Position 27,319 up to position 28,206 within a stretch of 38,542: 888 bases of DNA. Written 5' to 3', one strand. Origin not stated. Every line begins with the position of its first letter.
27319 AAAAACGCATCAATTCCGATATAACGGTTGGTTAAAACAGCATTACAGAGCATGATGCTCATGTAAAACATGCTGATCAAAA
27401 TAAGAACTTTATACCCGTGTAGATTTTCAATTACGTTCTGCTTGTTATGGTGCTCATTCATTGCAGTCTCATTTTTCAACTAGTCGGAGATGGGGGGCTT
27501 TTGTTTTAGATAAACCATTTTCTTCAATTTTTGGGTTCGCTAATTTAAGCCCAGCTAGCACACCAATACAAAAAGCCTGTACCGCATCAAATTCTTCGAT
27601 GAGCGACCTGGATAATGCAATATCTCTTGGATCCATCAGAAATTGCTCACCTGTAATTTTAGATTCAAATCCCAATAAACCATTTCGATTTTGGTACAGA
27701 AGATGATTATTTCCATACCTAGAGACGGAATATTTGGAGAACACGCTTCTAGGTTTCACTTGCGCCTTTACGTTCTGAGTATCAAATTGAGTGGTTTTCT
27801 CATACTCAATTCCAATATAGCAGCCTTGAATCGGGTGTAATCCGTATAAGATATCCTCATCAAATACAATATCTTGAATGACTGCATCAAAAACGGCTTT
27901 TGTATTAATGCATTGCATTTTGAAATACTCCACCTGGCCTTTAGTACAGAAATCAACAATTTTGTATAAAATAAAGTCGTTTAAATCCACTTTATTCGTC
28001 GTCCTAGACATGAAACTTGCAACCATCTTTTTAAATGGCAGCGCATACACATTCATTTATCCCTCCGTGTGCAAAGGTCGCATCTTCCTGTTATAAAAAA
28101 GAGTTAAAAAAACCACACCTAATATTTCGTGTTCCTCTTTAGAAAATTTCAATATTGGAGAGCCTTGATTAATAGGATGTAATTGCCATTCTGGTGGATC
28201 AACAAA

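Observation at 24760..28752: Repressor-led five-gene cargo operon with a gene combination I cannot assign to any described system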

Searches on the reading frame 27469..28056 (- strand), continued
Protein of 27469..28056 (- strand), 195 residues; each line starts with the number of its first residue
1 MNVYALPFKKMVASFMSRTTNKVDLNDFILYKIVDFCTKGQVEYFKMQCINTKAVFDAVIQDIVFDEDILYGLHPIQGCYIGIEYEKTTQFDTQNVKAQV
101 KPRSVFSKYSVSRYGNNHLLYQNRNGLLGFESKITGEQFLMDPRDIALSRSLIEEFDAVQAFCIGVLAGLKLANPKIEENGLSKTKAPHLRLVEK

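Call 61: search_protein_families(library=pfam, proteins=[L030:10507-11490:+, L040:2186-3376:-, L040:4075-4650:-, L041:4081-4605:+, L041:2592-3194:+, L041:4705-6249:-, L041:6402-7061:-, L030:12252-13547:-, L030:8006-8902:-, L041:1238-2467:+], max_evalue=0.001)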
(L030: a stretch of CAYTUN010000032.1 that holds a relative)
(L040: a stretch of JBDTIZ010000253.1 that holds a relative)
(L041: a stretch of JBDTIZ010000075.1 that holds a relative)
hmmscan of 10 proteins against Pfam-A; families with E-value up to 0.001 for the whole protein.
L030:10507-11490:+ (327 aa): 2 families
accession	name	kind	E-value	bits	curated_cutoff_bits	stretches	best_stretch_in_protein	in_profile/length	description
PF00710.25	Asparaginase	-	8.5e-47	159.6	22.5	1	7-169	1-163/193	Asparaginase, N-terminal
PF17763.6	Asparaginase_C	-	7.7e-22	77.9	34.6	1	215-324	1-114/114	Glutaminase/Asparaginase C-terminal domain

L040:2186-3376:- (396 aa): 2 families
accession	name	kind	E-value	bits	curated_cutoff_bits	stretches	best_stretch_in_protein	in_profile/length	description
PF13378.12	MR_MLE_C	-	1.4e-50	172.4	29.4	1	173-374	2-218/219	Enolase C-terminal domain-like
PF02746.21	MR_MLE_N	-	1.9e-05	25.3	22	1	37-151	15-117/117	Mandelate racemase / muconate lactonizing enzyme, N-terminal domain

L040:4075-4650:- (191 aa): 0 families

L041:4081-4605:+ (174 aa): 0 families

L041:2592-3194:+ (200 aa): 0 families

L041:4705-6249:- (514 aa): 4 families
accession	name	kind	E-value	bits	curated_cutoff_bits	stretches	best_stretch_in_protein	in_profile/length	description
PF13180.12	PDZ_2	-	6.9e-33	113.2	27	3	172-249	2-79/80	PDZ domain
PF17820.7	PDZ_6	-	5.7e-22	77.6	27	2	186-222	2-38/54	PDZ domain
PF00595.29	PDZ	-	4.5e-18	65.8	23.2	2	284-331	11-62/81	PDZ domain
PF11874.13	DUF3394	-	4.3e-06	27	28.2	0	379-435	97-152/181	Domain of unknown function (DUF3394)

L041:6402-7061:- (219 aa): 0 families

L030:12252-13547:- (431 aa): 0 families

L030:8006-8902:- (298 aa): 1 family
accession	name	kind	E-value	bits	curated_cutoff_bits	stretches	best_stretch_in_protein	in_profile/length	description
PF00196.25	GerE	-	1.2e-08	34.9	23.5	1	233-284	3-54/57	Bacterial regulatory proteins, luxR family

L041:1238-2467:+ (409 aa): 1 family
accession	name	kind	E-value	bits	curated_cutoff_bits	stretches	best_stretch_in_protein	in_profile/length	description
PF03349.22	Toluene_X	-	2.5e-52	178.2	29.7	1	21-393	3-402/421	Outer membrane protein transport protein (OMPP1/FadL/TodX)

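Call 70: search_protein_families(library=phrogs, proteins=[window:27469-28056:-], max_evalue=0.01)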
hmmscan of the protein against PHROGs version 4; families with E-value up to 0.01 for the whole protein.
window:27469-28056:- (195 aa): 0 families

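Call 71: search_solved_structures(query=A1, max_evalue=10)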
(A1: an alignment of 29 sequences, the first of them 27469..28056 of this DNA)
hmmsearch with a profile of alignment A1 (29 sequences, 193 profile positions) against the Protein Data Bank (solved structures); distinct sequences matched with E-value up to 10: 1.
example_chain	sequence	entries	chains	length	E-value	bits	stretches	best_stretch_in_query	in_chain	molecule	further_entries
1lm5_A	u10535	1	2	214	0.89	12.5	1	56-99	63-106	subdomain of Desmoplakin Carboxy-Terminal domain (DPCT)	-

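Call 82: search_solved_structures(query=L042:1669-2769:+, max_evalue=1e-20, show_alignments=3)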
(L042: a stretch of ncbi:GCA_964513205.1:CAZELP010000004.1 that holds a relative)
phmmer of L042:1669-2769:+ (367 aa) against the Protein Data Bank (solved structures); distinct sequences matched with E-value up to 1e-20: 50.
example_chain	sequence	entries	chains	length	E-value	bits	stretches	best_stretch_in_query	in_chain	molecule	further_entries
2ash_A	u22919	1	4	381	5.4e-76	259.4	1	7-359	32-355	Queuine tRNA-ribosyltransferase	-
4l56_A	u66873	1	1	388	1e-71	245.3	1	8-362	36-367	Queuine tRNA-ribosyltransferase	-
10fb_A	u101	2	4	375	1.5e-71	244.7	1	3-362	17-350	Queuine tRNA-ribosyltransferase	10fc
10fa_A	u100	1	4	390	1.8e-71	244.5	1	3-362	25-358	Queuine tRNA-ribosyltransferase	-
1ozm_A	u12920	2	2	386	4.8e-71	243.1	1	8-362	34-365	Queuine tRNA-ribosyltransferase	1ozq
5n6f_A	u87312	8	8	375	1.1e-70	241.9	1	8-362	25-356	Queuine tRNA-ribosyltransferase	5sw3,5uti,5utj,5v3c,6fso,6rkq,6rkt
5i00_A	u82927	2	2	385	1.2e-70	241.7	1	8-362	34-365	Queuine tRNA-ribosyltransferase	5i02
1y5v_A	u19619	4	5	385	1.2e-70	241.7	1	8-362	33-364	Queuine tRNA-ribosyltransferase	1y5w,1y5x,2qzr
2oko_A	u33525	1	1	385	1.2e-70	241.7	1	8-362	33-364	Queuine tRNA-ribosyltransferase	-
1enu_A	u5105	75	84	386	1.2e-70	241.7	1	8-362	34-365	TRNA-GUANINE TRANSGLYCOSYLASE | QUEUINE TRNA-RIBOSYLTRANSFERASE | TRNA-GUANINE-TRANSGLYCOSYLASE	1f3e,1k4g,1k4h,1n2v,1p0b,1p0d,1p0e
2pot_A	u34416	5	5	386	1.3e-70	241.7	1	8-362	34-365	Queuine tRNA-ribosyltransferase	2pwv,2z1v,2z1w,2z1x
4kwo_A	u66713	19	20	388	1.3e-70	241.7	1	8-362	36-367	Queuine tRNA-ribosyltransferase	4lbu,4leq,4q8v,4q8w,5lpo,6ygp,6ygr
3unt_A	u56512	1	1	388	1.3e-70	241.7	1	8-362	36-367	Queuine tRNA-ribosyltransferase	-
6ygl_A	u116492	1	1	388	1.3e-70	241.7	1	8-362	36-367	Queuine tRNA-ribosyltransferase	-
6h7c_A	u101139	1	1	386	1.4e-70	241.6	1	8-362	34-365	Queuine tRNA-ribosyltransferase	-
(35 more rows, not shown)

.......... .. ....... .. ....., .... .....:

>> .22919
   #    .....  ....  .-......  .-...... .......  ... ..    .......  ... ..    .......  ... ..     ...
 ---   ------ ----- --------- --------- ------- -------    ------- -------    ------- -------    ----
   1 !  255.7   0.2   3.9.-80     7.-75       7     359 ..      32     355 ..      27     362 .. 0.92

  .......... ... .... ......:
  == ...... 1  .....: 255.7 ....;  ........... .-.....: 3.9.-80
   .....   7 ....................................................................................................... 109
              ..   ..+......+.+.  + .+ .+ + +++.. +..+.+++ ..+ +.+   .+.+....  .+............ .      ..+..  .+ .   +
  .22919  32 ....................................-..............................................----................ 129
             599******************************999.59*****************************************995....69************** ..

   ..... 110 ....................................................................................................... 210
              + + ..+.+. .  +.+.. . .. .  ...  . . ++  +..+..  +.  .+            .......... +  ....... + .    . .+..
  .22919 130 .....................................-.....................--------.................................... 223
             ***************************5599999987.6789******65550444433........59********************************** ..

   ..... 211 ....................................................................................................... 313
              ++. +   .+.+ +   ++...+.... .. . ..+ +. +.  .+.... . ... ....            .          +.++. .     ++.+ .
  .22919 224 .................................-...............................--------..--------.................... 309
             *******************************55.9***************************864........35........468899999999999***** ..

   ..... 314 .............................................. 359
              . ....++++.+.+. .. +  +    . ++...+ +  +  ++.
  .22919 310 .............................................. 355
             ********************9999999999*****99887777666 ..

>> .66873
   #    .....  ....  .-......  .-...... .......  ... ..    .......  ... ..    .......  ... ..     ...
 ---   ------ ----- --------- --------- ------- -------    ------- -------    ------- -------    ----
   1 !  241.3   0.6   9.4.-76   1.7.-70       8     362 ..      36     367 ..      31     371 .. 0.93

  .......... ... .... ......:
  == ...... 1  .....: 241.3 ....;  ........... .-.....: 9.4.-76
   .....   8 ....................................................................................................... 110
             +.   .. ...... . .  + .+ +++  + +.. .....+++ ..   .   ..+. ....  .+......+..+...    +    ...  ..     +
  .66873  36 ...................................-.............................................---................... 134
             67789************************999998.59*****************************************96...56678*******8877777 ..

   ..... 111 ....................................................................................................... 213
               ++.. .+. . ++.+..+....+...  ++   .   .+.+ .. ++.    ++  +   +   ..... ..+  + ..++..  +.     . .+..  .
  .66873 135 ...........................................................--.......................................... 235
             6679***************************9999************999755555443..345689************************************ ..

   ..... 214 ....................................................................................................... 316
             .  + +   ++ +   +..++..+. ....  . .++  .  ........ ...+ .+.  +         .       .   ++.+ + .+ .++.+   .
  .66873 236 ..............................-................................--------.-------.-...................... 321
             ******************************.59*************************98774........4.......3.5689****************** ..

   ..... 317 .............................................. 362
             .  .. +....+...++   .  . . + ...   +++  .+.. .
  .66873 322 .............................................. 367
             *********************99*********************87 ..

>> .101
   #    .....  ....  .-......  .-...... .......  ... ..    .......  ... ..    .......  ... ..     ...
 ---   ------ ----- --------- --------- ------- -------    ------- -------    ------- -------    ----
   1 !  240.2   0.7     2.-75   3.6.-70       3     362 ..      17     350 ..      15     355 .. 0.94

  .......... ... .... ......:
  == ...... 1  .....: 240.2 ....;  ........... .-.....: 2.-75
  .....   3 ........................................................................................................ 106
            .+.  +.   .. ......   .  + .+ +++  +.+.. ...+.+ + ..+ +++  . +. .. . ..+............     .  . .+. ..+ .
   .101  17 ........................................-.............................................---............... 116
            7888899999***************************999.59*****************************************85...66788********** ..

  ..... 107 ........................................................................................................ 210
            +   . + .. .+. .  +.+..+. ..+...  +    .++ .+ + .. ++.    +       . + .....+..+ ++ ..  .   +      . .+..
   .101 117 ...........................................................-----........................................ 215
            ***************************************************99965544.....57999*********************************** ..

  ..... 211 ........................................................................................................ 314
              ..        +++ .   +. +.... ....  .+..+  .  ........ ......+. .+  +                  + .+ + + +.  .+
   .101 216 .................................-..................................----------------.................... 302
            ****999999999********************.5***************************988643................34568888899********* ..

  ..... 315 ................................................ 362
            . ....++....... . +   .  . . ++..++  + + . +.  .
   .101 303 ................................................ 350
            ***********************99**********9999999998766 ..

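Call 84: find_related_loci(query=A1, collection=viral_contigs, flank=8000)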
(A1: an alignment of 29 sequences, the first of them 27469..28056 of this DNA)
Query A1 (195 aa) in viral_contigs; peptide patterns used: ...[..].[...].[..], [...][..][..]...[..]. (x = any residue, [..] = any of these).
155 stretches matched a pattern, but none encodes a relative of the query by tblastn (E <= 1e-3).

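Call 85: find_related_loci(query=A1, collection=metagenome_contigs, flank=6000)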
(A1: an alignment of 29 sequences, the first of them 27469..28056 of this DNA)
Query A1 (195 aa) in metagenome_contigs; peptide patterns used: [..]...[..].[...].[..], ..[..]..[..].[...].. (x = any residue, [..] = any of these).
89 stretches matched a pattern; 41 encode a relative of the query (tblastn E <= 1e-3); 41 distinct loci.
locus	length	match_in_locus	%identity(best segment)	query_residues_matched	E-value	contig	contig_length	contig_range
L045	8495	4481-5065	95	1-195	2e-125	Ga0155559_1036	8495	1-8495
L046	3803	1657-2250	56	1-194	2e-66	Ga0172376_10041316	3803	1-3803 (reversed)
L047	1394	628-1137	57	26-194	4e-64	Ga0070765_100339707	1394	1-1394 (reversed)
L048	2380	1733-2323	50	1-194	1e-57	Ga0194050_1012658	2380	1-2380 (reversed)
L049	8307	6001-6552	50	10-194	1e-56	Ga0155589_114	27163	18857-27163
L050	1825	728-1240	55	26-194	1e-56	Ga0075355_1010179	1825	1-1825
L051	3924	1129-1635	53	26-194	9e-53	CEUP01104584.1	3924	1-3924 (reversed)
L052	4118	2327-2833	53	26-194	9e-53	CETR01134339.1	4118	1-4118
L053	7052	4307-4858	51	10-194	7e-52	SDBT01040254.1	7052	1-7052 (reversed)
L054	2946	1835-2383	48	10-194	2e-48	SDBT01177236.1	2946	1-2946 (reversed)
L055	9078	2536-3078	46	11-194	3e-48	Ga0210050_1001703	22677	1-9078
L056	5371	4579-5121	46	11-194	3e-48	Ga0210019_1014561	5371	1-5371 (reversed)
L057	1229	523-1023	51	28-194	3e-50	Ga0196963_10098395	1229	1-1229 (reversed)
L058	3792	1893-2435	45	10-194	1e-46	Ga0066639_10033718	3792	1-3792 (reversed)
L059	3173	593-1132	46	11-193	1e-46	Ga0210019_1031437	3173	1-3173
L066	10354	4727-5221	47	23-194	5e-43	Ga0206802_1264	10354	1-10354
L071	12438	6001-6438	49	28-177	3e-39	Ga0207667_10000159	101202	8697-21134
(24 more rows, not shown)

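Call 89: search_protein_families(library=pfam, proteins=[L059:1888-2943:+, L066:5233-6618:+, L071:6503-7468:+, L071:8184-9281:-, L066:7330-8532:-, L058:3192-3785:-, L008:11909-12406:-, L008:12541-13293:-, L008:13618-15000:-, L008:15222-15701:-], max_evalue=0.001)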
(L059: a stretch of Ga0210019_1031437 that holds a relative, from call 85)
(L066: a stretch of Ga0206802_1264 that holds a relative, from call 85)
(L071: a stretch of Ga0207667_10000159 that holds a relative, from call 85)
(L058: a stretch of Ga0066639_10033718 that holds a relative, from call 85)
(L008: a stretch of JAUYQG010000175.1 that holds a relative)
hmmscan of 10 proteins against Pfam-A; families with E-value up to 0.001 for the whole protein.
L059:1888-2943:+ (351 aa): 1 family
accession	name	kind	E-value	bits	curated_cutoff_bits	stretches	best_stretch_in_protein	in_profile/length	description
PF01212.27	Beta_elim_lyase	-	2.4e-78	263.8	27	1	10-294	1-285/288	Beta-eliminating lyase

L066:5233-6618:+ (461 aa): 2 families
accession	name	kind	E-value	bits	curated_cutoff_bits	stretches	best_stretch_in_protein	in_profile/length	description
PF02913.24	FAD-oxidase_C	-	7e-50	170.5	21.2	1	217-460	2-248/248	FAD linked oxidases, C-terminal domain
PF01565.28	FAD_binding_4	-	3.3e-35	121.2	26.4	1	42-179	2-138/139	FAD binding domain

L071:6503-7468:+ (321 aa): 1 family
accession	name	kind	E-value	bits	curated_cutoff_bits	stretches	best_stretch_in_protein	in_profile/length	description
PF01244.27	Peptidase_M19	-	2.6e-79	267.1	26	1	47-316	64-318/319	Membrane dipeptidase (Peptidase family M19)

L071:8184-9281:- (365 aa): 1 family
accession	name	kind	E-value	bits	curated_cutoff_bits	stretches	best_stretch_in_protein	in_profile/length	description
PF00899.27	ThiF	-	2.9e-53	180.9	28.1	1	123-360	13-236/238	ThiF family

L066:7330-8532:- (400 aa): 2 families
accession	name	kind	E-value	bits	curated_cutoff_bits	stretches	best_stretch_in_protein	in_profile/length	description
PF13181.12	TPR_8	-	0.00041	20.7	25.7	0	260-292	1-33/34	Tetratricopeptide repeat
PF07719.23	TPR_2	-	0.00045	20.6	27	0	260-292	1-33/34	Tetratricopeptide repeat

L058:3192-3785:- (197 aa): 0 families

L008:11909-12406:- (165 aa): 0 families

L008:12541-13293:- (250 aa): 0 families

L008:13618-15000:- (460 aa): 0 families

L008:15222-15701:- (159 aa): 0 families

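Call 90: search_protein_families(library=pfam, alignment_id=A1, max_evalue=1)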
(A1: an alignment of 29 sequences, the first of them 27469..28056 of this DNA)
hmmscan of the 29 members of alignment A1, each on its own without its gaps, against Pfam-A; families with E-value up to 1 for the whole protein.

A. member 1, window:27469-28056:- (195 aa): 2 families
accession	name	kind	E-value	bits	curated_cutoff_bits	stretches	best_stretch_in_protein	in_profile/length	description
PF11224.13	DUF3023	-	0.0052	17.1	22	1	1-57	70-124/129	Protein of unknown function (DUF3023)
PF01837.22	HcyBio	-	0.064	12.6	26.2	1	58-123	95-161/349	Homocysteine biosynthesis enzyme, sulfur-incorporation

B. families by the number of members that match (of 29 scanned): 13 families
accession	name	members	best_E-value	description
PF01837.22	HcyBio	2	0.0093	Homocysteine biosynthesis enzyme, sulfur-incorporation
PF04947.19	Pox_VLTF3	2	0.035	Poxvirus Late Transcription Factor VLTF3 like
PF11224.13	DUF3023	1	0.0052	Protein of unknown function (DUF3023)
PF23214.1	SH3_CYT4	1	0.019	Mitochondrial protein cyt-4 SH3 domain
PF18419.6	ATP-grasp_6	1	0.034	ATP-grasp-like domain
PF24632.1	DUF7629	1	0.05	Domain of unknown function (DUF7629)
PF11385.13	DUF3189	1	0.05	Protein of unknown function (DUF3189)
PF03126.23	Plus-3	1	0.088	Plus-3 domain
PF04937.20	DUF659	1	0.13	Protein of unknown function (DUF 659)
PF16477.11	DUF5054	1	0.14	Domain of unknown function (DUF5054)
PF18207.7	LIFR_N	1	0.14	Leukemia inhibitory factor receptor N-terminal domain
PF24438.1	IML1_N_fung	1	0.29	IML1, N-terminal, fungi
PF02192.22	PI3K_p85B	1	0.35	PI3-kinase family, p85-binding domain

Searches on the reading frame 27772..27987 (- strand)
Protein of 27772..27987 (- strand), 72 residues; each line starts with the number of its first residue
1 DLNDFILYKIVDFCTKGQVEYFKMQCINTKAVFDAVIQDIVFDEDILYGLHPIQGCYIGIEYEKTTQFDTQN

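Call 74: predict_structure(alignment_id=A2)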
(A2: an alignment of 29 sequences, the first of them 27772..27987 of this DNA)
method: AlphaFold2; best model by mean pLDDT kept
length: 72 residues; sequences in the alignment: 29
mean_pLDDT: 89.4   pTM: 0.74
mean pLDDT of the five models: 89.4, 89.1, 88.3, 88.1, 87.3
residues with pLDDT >= 90: 57; 70-90: 6; 50-70: 7; < 50: 2
segments of 3 or more residues with pLDDT < 50: none
pLDDT, mean of each block of 10 residues (from residue 1): 74 94 95 97 94 95 83 57
secondary structure, 60 per line:
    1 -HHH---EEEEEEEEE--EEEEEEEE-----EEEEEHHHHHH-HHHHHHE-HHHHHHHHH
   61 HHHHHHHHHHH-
elements in order: E8-16 E19-26 E32-36 H37-42 H44-49 H52-71

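Call 76: fold_search(model_id=the predicted structure, library=pdb)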
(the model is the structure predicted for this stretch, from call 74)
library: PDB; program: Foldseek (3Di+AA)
matches with E <= 10: 972; with E <= 0.001: 0
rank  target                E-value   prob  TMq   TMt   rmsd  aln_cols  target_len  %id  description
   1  6i0t_A                4.9e-01  0.38  0.33  0.08   7.0        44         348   11  Crystal structure of DmTailor in complex with GpU (released 2018-12-05)
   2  3p0c_B                5.2e-01  0.69  0.40  0.28   2.7        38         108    8  Nischarin PX-domain (released 2010-10-13)
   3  6i0v_A                5.2e-01  0.38  0.33  0.08   6.9        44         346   11  Crystal structure of DmTailor in complex with CACAGU RNA (released 2018-12-05)
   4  5dv7_C                5.9e-01  0.30  0.32  0.18   4.1        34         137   20  Crystal Structure of NF90 tandem dsRBDs with dsRNA (released 2016-01-13)
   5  3nix_D                6.3e-01  0.75  0.34  0.07   1.4        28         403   14  Crystal structure of flavoprotein/dehydrogenase from Cytophaga hutchinsonii. Northeast Structural Genomics Consortium  (released 2010-06-30)
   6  5z4c                  6.8e-01  0.33  0.33  0.08   6.9        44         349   11  Crystal structure of Tailor (released 2018-10-31)
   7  7p37_A                7.7e-01  0.77  0.36  0.18   1.5        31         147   26  Streptomyces coelicolor ATP-loaded NrdR (released 2022-05-11)
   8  9fvr_A                7.7e-01  0.75  0.36  0.18   1.2        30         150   20  Transcription repressor NrdR from E. coli, ATP/dATP-bound state, SeMet protein (released 2025-03-19)
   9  9fvr_C                7.7e-01  0.72  0.36  0.17   1.2        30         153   20  Transcription repressor NrdR from E. coli, ATP/dATP-bound state, SeMet protein (released 2025-03-19)
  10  5z4a_A                8.2e-01  0.47  0.31  0.07   2.1        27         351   18  Structure of Tailor in complex with AGU RNA (released 2018-10-31)
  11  6e8r_B                8.2e-01  0.38  0.43  0.24   6.5        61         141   13  Structure of the SNX32 PX domain in complex with Chlamydial protein IncE in space group I121 (released 2018-09-26)
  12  4tm0_B                8.8e-01  0.82  0.38  0.07   1.0        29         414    7  Kutzneria sp. 744 ornithine N-hydroxylase, KtzI-FADred-ox-NADP+-L-orn (released 2014-09-17)
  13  6iy0_H                8.8e-01  0.12  0.28  0.25  10.6        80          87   14  Crystal structure of conserved hypothetical protein SAV0927 from Staphylococcus aureus subsp. aureus Mu50 (released 2019-12-18)
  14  2xlr_D                9.4e-01  0.18  0.27  0.06   3.3        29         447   21  Joint-functions of protein residues and NADP(H) in oxygen-activation by flavin-containing monooxygenase: Asn78Asp muta (released 2010-09-15)
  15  2xlr_A                1.0e+00  0.66  0.35  0.06   1.2        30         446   13  Joint-functions of protein residues and NADP(H) in oxygen-activation by flavin-containing monooxygenase: Asn78Asp muta (released 2010-09-15)
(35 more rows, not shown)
